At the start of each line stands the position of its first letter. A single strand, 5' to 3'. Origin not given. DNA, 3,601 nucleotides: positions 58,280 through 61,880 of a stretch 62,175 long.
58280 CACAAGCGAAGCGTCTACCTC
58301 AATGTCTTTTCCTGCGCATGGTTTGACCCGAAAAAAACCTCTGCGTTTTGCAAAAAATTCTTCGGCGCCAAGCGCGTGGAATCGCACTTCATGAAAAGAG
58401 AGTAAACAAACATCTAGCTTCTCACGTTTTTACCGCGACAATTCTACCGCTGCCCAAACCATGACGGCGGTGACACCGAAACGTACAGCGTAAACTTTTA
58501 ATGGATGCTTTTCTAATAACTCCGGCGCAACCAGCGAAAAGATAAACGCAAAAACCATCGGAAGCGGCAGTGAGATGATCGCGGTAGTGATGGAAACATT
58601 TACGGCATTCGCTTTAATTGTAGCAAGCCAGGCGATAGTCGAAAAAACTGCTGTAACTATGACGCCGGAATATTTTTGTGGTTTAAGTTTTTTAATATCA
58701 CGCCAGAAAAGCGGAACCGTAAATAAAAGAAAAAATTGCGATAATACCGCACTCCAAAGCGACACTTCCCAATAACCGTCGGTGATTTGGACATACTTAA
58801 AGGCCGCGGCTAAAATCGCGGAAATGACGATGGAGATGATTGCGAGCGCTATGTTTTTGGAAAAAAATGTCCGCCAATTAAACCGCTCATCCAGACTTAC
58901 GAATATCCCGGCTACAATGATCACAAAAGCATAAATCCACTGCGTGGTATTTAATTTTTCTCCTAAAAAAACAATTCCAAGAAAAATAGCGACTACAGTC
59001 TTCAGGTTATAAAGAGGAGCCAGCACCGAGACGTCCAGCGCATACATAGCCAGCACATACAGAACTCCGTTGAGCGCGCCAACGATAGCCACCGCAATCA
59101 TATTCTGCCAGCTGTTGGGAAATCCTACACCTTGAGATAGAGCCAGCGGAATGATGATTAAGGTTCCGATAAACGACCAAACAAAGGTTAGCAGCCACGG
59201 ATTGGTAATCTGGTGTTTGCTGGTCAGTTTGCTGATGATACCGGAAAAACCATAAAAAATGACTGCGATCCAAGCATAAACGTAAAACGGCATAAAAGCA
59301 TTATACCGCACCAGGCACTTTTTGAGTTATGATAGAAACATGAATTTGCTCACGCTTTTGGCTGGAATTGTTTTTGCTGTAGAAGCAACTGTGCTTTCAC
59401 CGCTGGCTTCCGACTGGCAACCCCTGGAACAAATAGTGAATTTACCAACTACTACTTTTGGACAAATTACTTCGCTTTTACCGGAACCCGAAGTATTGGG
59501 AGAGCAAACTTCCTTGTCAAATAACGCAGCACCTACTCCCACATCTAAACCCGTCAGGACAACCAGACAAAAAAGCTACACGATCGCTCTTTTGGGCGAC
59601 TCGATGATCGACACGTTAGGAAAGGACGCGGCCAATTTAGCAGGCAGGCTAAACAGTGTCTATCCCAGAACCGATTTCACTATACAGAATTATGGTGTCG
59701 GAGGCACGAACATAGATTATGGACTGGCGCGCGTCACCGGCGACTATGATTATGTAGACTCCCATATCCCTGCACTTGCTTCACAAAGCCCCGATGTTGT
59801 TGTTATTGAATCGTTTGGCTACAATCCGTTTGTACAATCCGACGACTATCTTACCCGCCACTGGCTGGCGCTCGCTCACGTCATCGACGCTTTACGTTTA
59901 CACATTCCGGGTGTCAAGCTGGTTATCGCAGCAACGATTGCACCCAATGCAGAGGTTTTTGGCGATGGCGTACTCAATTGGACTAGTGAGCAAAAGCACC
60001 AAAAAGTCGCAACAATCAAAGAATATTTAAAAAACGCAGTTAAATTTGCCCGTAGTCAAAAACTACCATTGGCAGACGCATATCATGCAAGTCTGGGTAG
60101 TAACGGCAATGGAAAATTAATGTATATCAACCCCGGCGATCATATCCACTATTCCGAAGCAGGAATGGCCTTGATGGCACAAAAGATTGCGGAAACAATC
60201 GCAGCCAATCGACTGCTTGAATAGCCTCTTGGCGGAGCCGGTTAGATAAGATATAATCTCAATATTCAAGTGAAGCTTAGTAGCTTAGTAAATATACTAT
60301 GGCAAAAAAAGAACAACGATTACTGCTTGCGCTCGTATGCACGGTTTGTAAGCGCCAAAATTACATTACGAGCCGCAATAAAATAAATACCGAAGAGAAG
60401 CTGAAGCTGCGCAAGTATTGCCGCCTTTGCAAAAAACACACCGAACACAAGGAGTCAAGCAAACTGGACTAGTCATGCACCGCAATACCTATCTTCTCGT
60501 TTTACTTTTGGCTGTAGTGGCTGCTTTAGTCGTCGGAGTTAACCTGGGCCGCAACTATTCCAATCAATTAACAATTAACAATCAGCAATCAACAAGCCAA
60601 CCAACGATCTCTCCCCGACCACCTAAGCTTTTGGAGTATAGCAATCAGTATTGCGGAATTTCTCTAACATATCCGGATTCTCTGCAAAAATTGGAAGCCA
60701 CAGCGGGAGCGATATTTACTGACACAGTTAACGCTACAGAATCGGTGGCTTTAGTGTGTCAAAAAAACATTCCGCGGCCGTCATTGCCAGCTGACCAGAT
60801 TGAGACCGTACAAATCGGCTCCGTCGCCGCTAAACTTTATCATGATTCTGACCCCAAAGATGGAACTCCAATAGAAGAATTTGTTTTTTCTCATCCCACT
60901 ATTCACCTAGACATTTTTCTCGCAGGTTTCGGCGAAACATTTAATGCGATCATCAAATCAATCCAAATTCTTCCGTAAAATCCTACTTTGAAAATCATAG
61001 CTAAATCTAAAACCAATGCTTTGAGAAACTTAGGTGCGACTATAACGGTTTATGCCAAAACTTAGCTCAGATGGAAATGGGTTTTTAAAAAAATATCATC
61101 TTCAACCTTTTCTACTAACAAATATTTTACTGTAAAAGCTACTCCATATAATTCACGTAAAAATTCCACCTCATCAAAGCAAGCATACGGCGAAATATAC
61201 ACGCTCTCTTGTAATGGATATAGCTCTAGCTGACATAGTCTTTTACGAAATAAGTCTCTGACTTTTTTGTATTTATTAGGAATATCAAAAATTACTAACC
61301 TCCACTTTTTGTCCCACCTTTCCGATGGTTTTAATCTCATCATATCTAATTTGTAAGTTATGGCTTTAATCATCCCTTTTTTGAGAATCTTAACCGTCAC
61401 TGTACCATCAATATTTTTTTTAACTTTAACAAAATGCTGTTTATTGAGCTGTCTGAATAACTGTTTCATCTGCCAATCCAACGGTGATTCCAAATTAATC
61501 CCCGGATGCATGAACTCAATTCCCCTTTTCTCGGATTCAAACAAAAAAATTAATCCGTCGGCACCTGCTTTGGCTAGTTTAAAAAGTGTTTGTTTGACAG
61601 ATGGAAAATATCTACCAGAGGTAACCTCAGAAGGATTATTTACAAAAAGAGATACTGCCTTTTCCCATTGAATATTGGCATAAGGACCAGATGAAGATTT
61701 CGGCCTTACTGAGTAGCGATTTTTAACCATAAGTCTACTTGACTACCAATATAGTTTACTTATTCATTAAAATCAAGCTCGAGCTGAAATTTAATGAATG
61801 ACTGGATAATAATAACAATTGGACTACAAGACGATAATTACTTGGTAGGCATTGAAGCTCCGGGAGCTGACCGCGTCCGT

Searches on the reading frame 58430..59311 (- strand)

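Call 107: search_protein_families(library=pfam, proteins=[window:58430-59311:-], max_evalue=0.001)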
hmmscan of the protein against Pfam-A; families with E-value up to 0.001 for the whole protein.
window:58430-59311:- (293 aa): 1 family
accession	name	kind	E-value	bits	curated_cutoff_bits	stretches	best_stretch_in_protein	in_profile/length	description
PF00892.27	EamA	-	7.2e-16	59.1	28.2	1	10-138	4-133/135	EamA-like transporter family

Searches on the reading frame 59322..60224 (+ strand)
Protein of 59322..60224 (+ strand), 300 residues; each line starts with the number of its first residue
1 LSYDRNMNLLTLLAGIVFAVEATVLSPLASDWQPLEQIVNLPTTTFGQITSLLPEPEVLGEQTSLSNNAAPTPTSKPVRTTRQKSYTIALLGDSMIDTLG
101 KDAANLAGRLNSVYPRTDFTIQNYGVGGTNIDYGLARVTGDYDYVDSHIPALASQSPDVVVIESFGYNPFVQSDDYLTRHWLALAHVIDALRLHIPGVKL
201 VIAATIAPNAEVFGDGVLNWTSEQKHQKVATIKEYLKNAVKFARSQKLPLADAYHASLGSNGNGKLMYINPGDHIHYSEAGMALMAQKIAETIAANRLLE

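Call 107: search_protein_families(library=pfam, proteins=[window:59322-60224:+], max_evalue=0.001)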
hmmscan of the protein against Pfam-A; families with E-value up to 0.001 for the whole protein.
window:59322-60224:+ (300 aa): 3 families
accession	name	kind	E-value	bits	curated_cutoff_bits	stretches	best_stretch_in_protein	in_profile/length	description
PF13472.12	Lipase_GDSL_2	-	2.1e-10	41.8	32.9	1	91-284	2-178/178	GDSL-like Lipase/Acylhydrolase family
PF00657.28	Lipase_GDSL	-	3.3e-07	31.1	23.6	1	88-289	1-208/208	GDSL-like Lipase/Acylhydrolase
PF04311.20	DUF459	-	0.00012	22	27.2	0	216-291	115-196/197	Protein of unknown function (DUF459)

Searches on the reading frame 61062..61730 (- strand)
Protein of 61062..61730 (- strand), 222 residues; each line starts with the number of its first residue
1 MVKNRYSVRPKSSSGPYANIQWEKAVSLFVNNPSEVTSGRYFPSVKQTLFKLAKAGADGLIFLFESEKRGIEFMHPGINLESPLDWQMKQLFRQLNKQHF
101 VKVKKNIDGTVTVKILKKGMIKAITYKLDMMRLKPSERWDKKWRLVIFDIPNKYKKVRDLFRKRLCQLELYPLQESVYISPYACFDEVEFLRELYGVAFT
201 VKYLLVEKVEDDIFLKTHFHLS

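Call 107: search_protein_families(library=pfam, proteins=[window:61062-61730:-], max_evalue=0.001)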
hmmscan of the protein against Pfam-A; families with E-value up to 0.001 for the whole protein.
window:61062-61730:- (222 aa): 2 families
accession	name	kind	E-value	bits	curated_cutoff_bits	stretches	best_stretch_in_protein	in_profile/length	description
PF20803.2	PaaX_M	-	2.7e-19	69.5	24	1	137-208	2-73/83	PaaX protein central Cas2-like domain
PF09827.14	CRISPR_Cas2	-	0.00028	21.4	23.8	0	143-179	2-35/74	CRISPR associated protein Cas2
